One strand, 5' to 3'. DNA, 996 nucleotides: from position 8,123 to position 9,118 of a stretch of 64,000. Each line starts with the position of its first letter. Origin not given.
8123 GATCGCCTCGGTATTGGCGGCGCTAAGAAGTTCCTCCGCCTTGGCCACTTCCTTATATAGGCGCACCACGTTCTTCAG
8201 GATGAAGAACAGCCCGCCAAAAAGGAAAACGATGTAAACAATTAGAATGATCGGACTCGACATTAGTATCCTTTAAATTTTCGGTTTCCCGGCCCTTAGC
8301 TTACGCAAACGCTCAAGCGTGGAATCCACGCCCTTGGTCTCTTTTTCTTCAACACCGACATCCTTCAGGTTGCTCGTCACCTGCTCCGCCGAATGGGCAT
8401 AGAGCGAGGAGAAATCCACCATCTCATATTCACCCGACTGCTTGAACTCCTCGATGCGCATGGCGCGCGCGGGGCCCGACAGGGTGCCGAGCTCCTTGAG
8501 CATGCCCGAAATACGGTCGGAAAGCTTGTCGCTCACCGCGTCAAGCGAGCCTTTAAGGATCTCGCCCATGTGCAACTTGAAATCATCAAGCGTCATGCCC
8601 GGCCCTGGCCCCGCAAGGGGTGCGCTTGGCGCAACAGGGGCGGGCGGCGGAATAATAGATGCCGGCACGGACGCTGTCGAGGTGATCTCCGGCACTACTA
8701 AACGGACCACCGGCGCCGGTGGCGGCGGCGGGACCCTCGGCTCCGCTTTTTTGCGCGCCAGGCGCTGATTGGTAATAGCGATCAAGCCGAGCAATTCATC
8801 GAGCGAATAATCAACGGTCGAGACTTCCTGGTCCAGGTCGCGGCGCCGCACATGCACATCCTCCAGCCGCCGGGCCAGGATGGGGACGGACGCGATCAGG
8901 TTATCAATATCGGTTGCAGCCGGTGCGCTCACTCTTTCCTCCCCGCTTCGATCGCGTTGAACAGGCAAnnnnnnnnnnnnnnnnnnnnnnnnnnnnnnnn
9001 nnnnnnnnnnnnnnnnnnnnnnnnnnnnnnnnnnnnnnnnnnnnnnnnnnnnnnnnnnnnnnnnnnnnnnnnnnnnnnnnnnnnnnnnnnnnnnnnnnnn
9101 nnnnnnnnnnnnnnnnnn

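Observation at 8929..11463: Tandem actin-like paralogs, one with a long coiled-coil and poly-proline N-terminal extension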

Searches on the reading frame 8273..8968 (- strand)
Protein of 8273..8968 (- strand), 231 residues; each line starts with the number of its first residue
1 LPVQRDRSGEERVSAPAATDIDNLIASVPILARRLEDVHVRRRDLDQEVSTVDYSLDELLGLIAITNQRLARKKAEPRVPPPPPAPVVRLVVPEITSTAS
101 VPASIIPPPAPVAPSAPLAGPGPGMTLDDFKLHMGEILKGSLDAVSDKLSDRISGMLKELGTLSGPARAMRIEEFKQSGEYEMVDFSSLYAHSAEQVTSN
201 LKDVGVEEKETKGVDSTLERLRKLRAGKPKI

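Call 4: search_protein_families(library=pfam, proteins=[window:8273-8968:-], max_evalue=0.01)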
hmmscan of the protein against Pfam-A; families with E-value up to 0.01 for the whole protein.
window:8273-8968:- (231 aa): 0 families

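Call 5: search_protein_families(library=ncbifam, proteins=[window:8273-8968:-], max_evalue=0.01)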
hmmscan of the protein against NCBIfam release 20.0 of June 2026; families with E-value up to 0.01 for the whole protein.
window:8273-8968:- (231 aa): 0 families
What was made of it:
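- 8273..8968 (-): Protein X (up to 231 aa), overlapping the 3' end of B: helical regions joined by a Pro-rich linker. No family hit (calls 4, 5).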
